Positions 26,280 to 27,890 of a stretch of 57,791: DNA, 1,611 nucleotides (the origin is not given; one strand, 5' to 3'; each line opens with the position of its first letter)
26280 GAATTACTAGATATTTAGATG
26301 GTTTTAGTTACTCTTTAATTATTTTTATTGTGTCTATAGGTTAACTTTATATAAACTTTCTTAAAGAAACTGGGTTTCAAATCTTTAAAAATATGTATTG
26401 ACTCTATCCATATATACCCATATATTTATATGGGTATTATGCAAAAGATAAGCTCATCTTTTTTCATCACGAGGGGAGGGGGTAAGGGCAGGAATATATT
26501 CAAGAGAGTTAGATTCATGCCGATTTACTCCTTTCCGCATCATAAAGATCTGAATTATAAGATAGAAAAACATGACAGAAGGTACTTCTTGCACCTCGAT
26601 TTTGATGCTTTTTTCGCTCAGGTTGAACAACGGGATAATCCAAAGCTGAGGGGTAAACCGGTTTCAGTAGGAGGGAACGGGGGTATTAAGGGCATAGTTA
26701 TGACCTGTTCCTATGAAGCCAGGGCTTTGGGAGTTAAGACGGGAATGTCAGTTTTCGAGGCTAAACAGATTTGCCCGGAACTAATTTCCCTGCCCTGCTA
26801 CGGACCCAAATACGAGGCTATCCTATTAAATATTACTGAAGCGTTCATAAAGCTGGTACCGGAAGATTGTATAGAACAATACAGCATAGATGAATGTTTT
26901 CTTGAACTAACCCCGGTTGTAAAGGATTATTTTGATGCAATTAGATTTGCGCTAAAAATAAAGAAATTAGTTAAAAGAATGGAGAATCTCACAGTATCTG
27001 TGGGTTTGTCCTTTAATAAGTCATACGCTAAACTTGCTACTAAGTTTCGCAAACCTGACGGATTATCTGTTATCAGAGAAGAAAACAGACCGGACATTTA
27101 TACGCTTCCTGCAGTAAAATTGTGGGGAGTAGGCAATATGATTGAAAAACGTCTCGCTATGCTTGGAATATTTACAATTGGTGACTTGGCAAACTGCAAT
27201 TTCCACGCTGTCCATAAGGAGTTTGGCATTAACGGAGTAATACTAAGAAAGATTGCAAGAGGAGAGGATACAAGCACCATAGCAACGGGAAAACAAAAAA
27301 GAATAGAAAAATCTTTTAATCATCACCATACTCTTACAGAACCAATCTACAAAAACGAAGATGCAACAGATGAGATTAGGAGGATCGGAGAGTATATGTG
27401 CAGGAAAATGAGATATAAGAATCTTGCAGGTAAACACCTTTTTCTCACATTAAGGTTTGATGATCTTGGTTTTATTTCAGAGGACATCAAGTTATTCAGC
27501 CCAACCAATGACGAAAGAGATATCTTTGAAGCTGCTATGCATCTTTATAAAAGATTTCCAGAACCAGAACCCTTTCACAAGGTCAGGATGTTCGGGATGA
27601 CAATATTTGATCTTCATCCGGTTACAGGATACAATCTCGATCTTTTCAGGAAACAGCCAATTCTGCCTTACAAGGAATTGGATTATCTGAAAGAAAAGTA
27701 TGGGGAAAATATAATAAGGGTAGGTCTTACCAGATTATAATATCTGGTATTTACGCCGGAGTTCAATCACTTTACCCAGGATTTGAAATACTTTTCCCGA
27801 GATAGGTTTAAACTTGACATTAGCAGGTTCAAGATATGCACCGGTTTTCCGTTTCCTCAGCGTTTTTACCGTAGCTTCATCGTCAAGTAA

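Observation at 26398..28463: Three copies of a 22-bp palindrome over the dinB, lexA and small-gene promoters: candidate non-canonical LexA operator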

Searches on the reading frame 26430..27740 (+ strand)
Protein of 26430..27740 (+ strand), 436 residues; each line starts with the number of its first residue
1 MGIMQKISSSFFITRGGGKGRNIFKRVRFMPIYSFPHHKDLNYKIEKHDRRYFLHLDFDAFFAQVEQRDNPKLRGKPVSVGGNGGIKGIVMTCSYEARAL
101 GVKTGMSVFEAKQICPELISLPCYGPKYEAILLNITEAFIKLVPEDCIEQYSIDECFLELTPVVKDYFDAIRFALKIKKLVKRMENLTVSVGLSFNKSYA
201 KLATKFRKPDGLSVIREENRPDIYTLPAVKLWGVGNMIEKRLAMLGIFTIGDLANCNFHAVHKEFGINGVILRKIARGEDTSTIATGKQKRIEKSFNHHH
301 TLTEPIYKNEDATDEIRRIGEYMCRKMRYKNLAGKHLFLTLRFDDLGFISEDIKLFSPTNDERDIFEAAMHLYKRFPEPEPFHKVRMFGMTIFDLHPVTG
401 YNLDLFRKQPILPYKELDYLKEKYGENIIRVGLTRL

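Call 8: search_protein_families(library=pfam, proteins=[window:26430-27740:+], max_evalue=0.01)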
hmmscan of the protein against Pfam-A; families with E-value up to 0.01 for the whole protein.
window:26430-27740:+ (436 aa): 3 families
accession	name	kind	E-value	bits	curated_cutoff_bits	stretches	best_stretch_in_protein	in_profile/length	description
PF00817.25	IMS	-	1.7e-44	151.8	23.2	1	56-205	1-148/148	impB/mucB/samB family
PF11799.13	IMS_C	-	4.9e-15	56.3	20.7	1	294-405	2-109/109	impB/mucB/samB family C-terminal domain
PF21999.2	IMS_HHH_1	-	2.4e-06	28.3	27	1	231-280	3-53/53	DNA polymerase-iota, thumb domain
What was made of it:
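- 26439..27740 (+): dinB (Y-family DNA polymerase IV-like, 433 aa) with a conserved N-terminal extension of about 45 aa. The conserved start is ATG 26439, 3 nt after the operator. The longer ORF from 26430 begins inside the palindrome. Pfam IMS, IMS_C and IMS_HHH_1 (call 8).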

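Call 46: find_homologous_proteins(query=window:26439-27740:+, max_evalue=1e-30)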
Query window:26439-27740:+ (433 aa): 6911 proteins with E <= 1e-30 among 8000 candidates; the best 120 are listed.
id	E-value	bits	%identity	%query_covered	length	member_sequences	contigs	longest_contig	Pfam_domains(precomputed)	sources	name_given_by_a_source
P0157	1.2e-288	975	97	100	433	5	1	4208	PF11799.14,PF00817.26,PF21999.3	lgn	-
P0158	8.7e-268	906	90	100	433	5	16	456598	PF11799.14,PF00817.26,PF21999.3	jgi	jgi:DNA polymerase IV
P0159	9.9e-266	899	89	100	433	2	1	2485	PF11799.14,PF00817.26,PF21999.3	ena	-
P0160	2.0e-245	833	81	100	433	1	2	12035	PF11799.14,PF00817.26,PF21999.3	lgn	-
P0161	4.2e-194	663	65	99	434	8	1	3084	PF11799.14,PF00817.26,PF21999.3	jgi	jgi:DNA polymerase-4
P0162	1.7e-193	661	67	100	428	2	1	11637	PF11799.14,PF00817.26,PF21999.3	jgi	jgi:DNA polymerase IV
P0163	3.6e-193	660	65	99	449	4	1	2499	PF11799.14,PF00817.26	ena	-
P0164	4.6e-193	660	66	100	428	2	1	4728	PF11799.14,PF00817.26,PF21999.3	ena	-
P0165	1.9e-192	658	67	100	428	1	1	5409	PF11799.14,PF00817.26,PF21999.3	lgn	-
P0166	3.2e-192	657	67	94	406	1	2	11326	PF11799.14,PF00817.26,PF11798.15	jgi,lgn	jgi:DNA polymerase-4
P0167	5.7e-191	653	66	100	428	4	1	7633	PF11799.14,PF00817.26,PF21999.3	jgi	-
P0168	3.0e-187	641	64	100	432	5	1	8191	PF11799.14,PF00817.26,PF21999.3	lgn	-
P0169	4.1e-187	640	64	99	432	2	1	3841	PF11799.14,PF00817.26,PF11798.15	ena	-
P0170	6.0e-187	640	64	99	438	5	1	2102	PF11799.14,PF00817.26,PF21999.3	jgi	-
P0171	3.0e-186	638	64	100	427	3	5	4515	PF11799.14,PF00817.26,PF11798.15,PF21999.3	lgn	-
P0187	1.1e-180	619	61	99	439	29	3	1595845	PF11799.14,PF00817.26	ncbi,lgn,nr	ncbi:MAG: DNA polymerase IV [Ignavibacteria bacterium]|nr:DNA polymerase IV [Ignavibacteria bacteriu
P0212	1.2e-168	580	60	99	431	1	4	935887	PF11799.14,PF00817.26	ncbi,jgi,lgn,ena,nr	ncbi:MAG: DNA polymerase IV [Ignavibacteria bacterium]|nr:DNA polymerase IV [Ignavibacteria bacteriu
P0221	1.5e-166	573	59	100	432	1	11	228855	PF11799.14,PF00817.26,PF21999.3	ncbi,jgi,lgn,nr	ncbi:MAG: DNA polymerase IV [Ignavibacteria bacterium]|nr:DNA polymerase IV [Ignavibacteria bacteriu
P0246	1.3e-162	560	59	99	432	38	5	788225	PF11799.14,PF00817.26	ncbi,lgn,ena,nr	ncbi:MAG: DNA polymerase IV [Ignavibacteria bacterium]|nr:DNA polymerase IV [Ignavibacteria bacteriu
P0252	1.3e-161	556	57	100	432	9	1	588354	PF11799.14,PF00817.26,PF21999.3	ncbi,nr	ncbi:MAG: DNA polymerase IV [Ignavibacteriae bacterium]|nr:DNA polymerase IV [Ignavibacteriota bacte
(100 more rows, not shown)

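Call 47: find_encoding_contigs(protein=P0187, flank=6000, max_places=2)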
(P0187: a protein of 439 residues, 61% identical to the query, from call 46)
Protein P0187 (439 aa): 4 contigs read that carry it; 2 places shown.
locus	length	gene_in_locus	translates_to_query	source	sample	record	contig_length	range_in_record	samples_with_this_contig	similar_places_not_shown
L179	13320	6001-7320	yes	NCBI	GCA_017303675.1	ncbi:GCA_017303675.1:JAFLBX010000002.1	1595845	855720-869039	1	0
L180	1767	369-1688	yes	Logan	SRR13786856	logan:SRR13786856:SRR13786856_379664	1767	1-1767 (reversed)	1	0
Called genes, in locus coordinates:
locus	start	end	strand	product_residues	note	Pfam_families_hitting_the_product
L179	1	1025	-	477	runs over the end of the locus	PF00474:SSF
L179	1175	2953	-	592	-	PF17297:PEPCK_N, PF00821:PEPCK_GTP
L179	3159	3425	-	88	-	-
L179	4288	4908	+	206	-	PF01726:LexA_DNA_bind, PF00717:Peptidase_S24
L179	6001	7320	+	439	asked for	PF00817:IMS, PF11799:IMS_C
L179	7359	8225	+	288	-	PF13174:TPR_6 (faint), PF07719:TPR_2 (faint), PF14938:SNAP (weak), PF13525:YfiO (weak), PF13428:TPR_14 (faint)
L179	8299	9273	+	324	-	PF01882:DUF58, PF13519:VWA_2, PF01882:DUF58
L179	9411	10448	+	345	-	PF20245:DUF6600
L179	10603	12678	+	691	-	PF01839:FG-GAP (faint), PF13517:FG-GAP_3 (weak), PF14783:BBS2_Mid (faint), PF13517:FG-GAP_3, PF18962:Por_Secre_tail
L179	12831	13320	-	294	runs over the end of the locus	PF00701:DHDPS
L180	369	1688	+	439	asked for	PF00817:IMS, PF11799:IMS_C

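Call 48: find_encoding_contigs(protein=P0212, flank=6000, max_places=2)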
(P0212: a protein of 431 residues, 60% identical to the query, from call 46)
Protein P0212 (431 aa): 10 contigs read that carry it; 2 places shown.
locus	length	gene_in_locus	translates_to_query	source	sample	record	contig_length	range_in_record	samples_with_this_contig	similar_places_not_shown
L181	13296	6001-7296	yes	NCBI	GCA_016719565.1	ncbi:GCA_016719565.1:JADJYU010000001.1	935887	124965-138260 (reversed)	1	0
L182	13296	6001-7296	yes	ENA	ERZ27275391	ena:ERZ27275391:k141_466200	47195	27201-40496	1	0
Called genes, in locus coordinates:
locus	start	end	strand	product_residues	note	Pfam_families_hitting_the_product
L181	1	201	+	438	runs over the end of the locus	PF20245:DUF6600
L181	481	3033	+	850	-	-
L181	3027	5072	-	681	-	PF00676:E1_dh, PF02779:Transket_pyr, PF02780:Transketolase_C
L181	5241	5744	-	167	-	PF18967:PycTM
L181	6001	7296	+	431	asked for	PF00817:IMS, PF11799:IMS_C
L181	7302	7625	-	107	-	PF03795:YCII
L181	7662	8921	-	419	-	PF01266:DAO (faint), PF03486:HI0933_like (faint), PF07992:Pyr_redox_2, PF13738:Pyr_redox_3 (faint), PF00070:Pyr_redox, PF22366:NDH2_C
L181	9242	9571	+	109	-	PF01906:YbjQ_1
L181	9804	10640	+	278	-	PF13489:Methyltransf_23, PF05175:MTS (faint), PF13847:Methyltransf_31, PF08241:Methyltransf_11, PF08242:Methyltransf_12, PF13649:Methyltransf_25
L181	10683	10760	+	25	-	-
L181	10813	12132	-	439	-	PF07690:MFS_1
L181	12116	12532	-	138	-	PF22740:PapZ_C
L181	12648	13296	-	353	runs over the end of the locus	PF04055:Radical_SAM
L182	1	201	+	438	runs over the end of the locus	PF20245:DUF6600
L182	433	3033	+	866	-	-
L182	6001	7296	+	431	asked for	PF00817:IMS, PF11799:IMS_C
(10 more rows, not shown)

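Call 49: find_encoding_contigs(protein=P0246, flank=6000, max_places=2)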
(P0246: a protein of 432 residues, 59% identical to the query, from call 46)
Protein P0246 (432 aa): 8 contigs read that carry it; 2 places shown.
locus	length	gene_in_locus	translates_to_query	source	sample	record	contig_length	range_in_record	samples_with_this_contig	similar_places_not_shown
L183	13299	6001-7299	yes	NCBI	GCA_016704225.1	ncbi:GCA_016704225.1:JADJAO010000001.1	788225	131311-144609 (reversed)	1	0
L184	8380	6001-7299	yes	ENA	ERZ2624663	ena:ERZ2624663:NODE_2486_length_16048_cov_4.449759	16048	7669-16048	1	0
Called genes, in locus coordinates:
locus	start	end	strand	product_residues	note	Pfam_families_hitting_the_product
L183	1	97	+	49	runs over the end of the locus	-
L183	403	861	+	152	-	PF13174:TPR_6 (faint)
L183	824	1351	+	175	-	PF13174:TPR_6 (faint)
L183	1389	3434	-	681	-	PF00676:E1_dh, PF02779:Transket_pyr, PF02780:Transketolase_C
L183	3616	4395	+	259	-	PF12787:EcsC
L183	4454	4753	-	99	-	PF05016:ParE_toxin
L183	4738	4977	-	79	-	-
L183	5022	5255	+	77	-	-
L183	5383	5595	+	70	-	-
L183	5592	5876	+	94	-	-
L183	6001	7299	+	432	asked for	PF00817:IMS, PF11799:IMS_C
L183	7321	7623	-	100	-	PF03795:YCII (weak)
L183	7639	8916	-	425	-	PF01266:DAO (faint), PF03486:HI0933_like (faint), PF07992:Pyr_redox_2, PF13454:NAD_binding_9 (faint), PF00070:Pyr_redox, PF22366:NDH2_C (weak)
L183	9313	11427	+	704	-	-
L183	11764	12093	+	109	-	PF01906:YbjQ_1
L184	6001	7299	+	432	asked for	PF00817:IMS, PF11799:IMS_C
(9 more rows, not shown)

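Call 50: find_encoding_contigs(protein=P0252, flank=6000, max_places=2)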
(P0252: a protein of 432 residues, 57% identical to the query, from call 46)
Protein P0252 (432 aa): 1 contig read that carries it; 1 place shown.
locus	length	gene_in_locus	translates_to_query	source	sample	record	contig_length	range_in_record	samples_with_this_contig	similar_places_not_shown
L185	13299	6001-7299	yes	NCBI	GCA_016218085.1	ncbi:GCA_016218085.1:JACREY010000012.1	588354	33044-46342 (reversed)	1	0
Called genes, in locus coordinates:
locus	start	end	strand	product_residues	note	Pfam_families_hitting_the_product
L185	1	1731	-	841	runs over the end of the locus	PF15902:Sortilin-Vps10 (faint), PF13620:CarboxypepD_reg (faint), PF18962:Por_Secre_tail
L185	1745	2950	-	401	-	PF02012:BNR (faint), PF13860:FlgD_ig (weak), PF18962:Por_Secre_tail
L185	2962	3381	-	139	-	PF18962:Por_Secre_tail, PF13860:FlgD_ig (weak)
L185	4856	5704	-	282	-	PF01978:TrmB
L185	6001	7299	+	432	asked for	PF00817:IMS, PF21999:IMS_HHH_1 (weak), PF11799:IMS_C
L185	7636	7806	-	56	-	-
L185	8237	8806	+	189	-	PF00581:Rhodanese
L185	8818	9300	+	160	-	PF07291:MauE, PF07681:DoxX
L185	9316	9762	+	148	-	PF22544:HYDIN_VesB_CFA65-like_Ig, PF07610:DUF1573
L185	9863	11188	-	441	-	PF01554:MatE, PF03023:MurJ, PF01554:MatE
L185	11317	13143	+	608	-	PF13424:TPR_12 (weak), PF00515:TPR_1 (weak), PF13414:TPR_11, PF00515:TPR_1, PF13414:TPR_11, PF00515:TPR_1, PF13414:TPR_11, PF05036:SPOR, +12 more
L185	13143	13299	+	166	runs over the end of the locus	PF01590:GAF, PF13185:GAF_2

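Call 71: find_encoding_contigs(protein=P0221, flank=8000, max_places=2)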
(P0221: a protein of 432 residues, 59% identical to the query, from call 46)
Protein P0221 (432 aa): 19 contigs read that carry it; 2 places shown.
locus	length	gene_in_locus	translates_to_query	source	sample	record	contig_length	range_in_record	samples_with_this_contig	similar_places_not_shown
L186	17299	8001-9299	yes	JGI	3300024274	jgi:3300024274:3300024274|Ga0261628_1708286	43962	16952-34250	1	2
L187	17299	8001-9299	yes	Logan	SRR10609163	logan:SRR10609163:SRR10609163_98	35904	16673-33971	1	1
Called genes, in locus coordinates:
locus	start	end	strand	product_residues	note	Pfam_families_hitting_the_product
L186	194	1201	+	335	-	PF01408:GFO_IDH_MocA, PF02894:GFO_IDH_MocA_C, PF22725:GFO_IDH_MocA_C3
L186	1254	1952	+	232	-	PF00072:Response_reg, PF00486:Trans_reg_C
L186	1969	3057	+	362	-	PF00512:HisKA, PF02518:HATPase_c, PF13589:HATPase_c_3 (weak)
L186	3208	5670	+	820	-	PF07719:TPR_2 (faint), PF13181:TPR_8 (faint), PF13428:TPR_14 (faint), PF14559:TPR_19 (faint), PF13525:YfiO (faint), PF09976:TPR_21 (faint), PF13174:TPR_6 (faint)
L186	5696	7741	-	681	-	PF00676:E1_dh, PF02779:Transket_pyr, PF02780:Transketolase_C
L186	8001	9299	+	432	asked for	PF00817:IMS, PF21999:IMS_HHH_1 (weak), PF11799:IMS_C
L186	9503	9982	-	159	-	-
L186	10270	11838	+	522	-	PF13385:Laminin_G_3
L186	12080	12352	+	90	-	-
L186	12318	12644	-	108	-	PF03795:YCII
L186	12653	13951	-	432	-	PF03486:HI0933_like (faint), PF07992:Pyr_redox_2, PF01266:DAO (faint), PF13454:NAD_binding_9 (faint), PF00070:Pyr_redox, PF22366:NDH2_C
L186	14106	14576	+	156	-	PF25753:SF0329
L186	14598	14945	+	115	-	PF01906:YbjQ_1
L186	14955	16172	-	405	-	PF07690:MFS_1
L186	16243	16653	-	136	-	PF22740:PapZ_C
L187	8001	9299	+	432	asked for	PF00817:IMS, PF21999:IMS_HHH_1 (weak), PF11799:IMS_C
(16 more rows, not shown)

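Call 75: search_protein_families(library=ncbifam, proteins=[window:26439-27740:+], max_evalue=0.01)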
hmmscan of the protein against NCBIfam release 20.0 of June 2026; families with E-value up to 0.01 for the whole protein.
window:26439-27740:+ (433 aa): 10 families
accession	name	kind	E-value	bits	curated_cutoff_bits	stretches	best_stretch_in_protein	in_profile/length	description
NF002677.0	PRK02406.1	equivalog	7.3e-71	239.1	256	1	46-390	4-341/357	DNA polymerase IV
NF002848.0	PRK03103.1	subfamily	2.6e-70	237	381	1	48-427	4-387/410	DNA polymerase IV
NF002492.0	PRK01810.1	equivalog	7.6e-69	232.4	399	1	43-430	5-393/412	DNA polymerase IV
NF002882.0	PRK03348.1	equivalog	1.9e-67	228.1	389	1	47-396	4-348/461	DNA polymerase IV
NF002751.0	PRK02794.1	equivalog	2.2e-67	227.8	371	1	51-430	41-416/425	DNA polymerase IV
NF010731.0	PRK14133.1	equivalog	1.3e-66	225.3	362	1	48-398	3-342/352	DNA polymerase IV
NF003015.0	PRK03858.1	subfamily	6.7e-60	203.2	367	1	50-426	9-380/399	DNA polymerase IV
NF002883.0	PRK03352.1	equivalog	8.4e-57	192.9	330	1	47-387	4-337/347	DNA polymerase IV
NF002292.0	PRK01216.1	equivalog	2.8e-45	154.9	339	1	51-288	4-244/351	DNA polymerase IV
NF002955.0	PRK03609.1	subfamily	3.3e-31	108.6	431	1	50-374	2-334/422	translesion error-prone DNA polymerase V subunit UmuC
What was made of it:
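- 26439..27740 (+): NCBIfam Pol IV models match, below equivalog cut-offs (call 75).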
